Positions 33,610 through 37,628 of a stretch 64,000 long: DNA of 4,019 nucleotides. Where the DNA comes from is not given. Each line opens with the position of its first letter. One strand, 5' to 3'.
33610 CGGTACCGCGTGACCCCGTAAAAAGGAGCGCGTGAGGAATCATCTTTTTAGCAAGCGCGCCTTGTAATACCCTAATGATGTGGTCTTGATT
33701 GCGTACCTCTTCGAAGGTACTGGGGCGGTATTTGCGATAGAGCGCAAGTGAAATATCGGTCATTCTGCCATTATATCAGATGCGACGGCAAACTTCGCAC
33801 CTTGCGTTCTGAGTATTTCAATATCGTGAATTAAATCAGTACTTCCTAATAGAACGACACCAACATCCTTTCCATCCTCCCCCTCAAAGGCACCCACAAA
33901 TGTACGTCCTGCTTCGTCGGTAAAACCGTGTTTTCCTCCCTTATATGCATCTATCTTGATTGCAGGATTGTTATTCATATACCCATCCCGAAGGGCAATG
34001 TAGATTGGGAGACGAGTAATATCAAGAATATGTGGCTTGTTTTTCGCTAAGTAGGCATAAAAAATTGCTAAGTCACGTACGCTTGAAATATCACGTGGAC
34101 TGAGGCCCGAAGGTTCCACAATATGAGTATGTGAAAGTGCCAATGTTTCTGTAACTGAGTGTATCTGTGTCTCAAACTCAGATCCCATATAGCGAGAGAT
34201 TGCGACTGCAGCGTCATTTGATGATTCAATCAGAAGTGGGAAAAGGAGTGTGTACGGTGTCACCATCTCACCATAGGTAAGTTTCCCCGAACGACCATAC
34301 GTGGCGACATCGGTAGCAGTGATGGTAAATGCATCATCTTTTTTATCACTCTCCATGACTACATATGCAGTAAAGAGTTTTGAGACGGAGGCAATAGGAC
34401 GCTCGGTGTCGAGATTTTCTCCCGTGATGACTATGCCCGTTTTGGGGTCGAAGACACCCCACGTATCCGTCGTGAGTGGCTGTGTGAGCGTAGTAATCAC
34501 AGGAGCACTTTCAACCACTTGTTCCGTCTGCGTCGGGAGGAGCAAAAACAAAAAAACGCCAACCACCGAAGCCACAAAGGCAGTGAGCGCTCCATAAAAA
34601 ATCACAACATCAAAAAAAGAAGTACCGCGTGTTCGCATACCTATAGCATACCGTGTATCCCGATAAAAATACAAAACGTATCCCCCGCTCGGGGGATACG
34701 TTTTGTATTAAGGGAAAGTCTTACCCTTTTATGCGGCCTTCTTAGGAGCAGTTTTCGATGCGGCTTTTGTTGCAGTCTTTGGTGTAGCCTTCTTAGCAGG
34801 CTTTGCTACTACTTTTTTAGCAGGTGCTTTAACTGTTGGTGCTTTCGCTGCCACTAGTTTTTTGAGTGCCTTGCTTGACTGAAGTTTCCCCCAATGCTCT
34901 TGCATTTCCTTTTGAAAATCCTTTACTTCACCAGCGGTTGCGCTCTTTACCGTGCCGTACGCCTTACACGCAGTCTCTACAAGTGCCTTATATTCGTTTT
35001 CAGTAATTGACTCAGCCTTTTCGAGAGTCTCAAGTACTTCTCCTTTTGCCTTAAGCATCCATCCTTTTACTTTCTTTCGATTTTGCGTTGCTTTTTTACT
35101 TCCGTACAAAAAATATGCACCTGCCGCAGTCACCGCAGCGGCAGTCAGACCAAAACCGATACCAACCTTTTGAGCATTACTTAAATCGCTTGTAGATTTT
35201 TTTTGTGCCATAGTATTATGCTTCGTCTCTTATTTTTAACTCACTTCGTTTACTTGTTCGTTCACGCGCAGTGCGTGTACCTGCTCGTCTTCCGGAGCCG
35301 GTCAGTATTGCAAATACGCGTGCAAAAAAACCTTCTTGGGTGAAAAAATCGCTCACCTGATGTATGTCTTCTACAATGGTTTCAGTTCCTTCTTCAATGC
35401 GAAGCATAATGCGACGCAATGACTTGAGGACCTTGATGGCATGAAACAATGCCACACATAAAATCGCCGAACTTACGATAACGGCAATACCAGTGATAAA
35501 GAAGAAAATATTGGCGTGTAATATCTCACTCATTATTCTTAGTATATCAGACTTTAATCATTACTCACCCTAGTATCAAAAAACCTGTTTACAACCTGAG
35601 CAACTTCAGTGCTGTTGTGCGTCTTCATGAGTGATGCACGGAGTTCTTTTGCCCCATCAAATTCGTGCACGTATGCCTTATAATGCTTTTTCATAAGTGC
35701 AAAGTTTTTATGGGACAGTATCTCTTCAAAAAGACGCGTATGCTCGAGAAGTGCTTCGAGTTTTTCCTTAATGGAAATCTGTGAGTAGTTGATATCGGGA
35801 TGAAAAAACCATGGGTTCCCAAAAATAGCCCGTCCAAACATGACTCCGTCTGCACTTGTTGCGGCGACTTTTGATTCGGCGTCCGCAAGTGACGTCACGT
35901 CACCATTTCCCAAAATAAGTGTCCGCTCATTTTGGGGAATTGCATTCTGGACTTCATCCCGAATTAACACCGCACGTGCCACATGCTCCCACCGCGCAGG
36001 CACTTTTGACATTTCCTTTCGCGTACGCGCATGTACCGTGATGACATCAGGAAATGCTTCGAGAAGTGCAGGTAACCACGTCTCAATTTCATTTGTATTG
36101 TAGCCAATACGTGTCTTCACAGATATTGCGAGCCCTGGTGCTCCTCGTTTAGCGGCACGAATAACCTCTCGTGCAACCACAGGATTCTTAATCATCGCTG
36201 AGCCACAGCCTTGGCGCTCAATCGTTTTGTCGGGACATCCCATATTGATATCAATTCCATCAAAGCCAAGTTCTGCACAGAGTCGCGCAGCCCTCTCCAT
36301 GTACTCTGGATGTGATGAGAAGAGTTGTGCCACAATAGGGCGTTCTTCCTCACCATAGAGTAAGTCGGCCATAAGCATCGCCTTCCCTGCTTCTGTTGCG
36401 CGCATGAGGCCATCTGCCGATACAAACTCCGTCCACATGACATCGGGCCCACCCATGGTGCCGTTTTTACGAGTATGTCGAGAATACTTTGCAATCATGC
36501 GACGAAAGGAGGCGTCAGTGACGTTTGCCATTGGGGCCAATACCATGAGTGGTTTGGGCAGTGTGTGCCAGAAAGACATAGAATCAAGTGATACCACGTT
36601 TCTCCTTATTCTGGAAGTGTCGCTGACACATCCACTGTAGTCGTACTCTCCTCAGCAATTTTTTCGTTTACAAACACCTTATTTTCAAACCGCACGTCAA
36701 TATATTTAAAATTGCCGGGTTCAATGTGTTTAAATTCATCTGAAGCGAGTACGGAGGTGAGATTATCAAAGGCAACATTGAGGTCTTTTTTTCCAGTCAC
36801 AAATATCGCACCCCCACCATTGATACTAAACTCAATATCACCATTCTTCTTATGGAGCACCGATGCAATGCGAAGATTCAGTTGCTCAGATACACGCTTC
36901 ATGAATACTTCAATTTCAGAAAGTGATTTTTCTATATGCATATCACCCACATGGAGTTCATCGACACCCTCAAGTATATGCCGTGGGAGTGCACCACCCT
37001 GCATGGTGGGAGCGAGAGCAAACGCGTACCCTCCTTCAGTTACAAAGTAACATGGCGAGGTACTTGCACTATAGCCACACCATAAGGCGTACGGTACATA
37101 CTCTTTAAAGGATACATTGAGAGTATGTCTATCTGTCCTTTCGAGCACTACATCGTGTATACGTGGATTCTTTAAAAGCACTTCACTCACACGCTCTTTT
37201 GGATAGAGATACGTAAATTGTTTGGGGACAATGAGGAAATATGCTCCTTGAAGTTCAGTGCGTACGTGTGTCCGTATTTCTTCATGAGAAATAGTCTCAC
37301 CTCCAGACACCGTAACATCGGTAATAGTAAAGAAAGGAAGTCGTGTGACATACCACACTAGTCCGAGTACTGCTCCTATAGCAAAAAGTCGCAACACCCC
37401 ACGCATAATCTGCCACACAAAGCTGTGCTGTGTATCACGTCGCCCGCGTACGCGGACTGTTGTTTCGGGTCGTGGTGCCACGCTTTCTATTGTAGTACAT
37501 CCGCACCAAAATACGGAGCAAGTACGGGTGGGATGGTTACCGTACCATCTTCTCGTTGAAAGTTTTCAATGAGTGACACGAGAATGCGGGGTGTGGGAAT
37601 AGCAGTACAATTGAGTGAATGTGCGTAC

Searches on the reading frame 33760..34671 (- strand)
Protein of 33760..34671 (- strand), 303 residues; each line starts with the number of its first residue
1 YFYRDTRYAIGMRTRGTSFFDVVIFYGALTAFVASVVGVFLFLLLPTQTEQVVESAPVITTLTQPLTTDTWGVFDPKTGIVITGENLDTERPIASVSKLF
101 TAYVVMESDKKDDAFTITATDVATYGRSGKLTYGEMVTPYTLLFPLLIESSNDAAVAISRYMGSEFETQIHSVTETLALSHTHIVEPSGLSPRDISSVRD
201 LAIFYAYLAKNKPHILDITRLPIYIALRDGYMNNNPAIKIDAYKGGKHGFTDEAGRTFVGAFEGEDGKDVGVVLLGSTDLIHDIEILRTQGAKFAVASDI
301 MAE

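Call 36: search_protein_families(library=pfam, proteins=[window:33760-34671:-], max_evalue=0.001)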
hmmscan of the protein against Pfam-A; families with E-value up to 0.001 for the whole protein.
window:33760-34671:- (303 aa): 2 families
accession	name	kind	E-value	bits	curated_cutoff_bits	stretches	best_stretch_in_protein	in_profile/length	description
PF00768.25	Peptidase_S11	-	8.1e-29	101.2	27.6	1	66-276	10-236/239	D-alanyl-D-alanine carboxypeptidase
PF13354.11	Beta-lactamase2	-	0.0004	20.2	22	1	83-209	13-147/214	Beta-lactamase enzyme family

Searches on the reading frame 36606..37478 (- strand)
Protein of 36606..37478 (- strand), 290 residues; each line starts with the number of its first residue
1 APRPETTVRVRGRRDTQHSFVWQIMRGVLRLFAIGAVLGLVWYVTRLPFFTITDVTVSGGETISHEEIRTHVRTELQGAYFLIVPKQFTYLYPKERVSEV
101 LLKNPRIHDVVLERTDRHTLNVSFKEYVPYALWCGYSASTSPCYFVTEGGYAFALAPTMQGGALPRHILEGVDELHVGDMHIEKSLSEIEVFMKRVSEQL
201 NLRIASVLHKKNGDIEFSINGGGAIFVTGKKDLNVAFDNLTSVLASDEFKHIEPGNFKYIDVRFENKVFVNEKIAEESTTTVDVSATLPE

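Call 36: search_protein_families(library=pfam, proteins=[window:36606-37478:-], max_evalue=0.001)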
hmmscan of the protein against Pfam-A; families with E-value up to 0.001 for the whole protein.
window:36606-37478:- (290 aa): 1 family
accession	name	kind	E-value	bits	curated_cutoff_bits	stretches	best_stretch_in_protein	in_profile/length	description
PF08478.15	POTRA_1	-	6.2e-05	23.7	23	1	50-127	1-69/69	POTRA domain, FtsQ-type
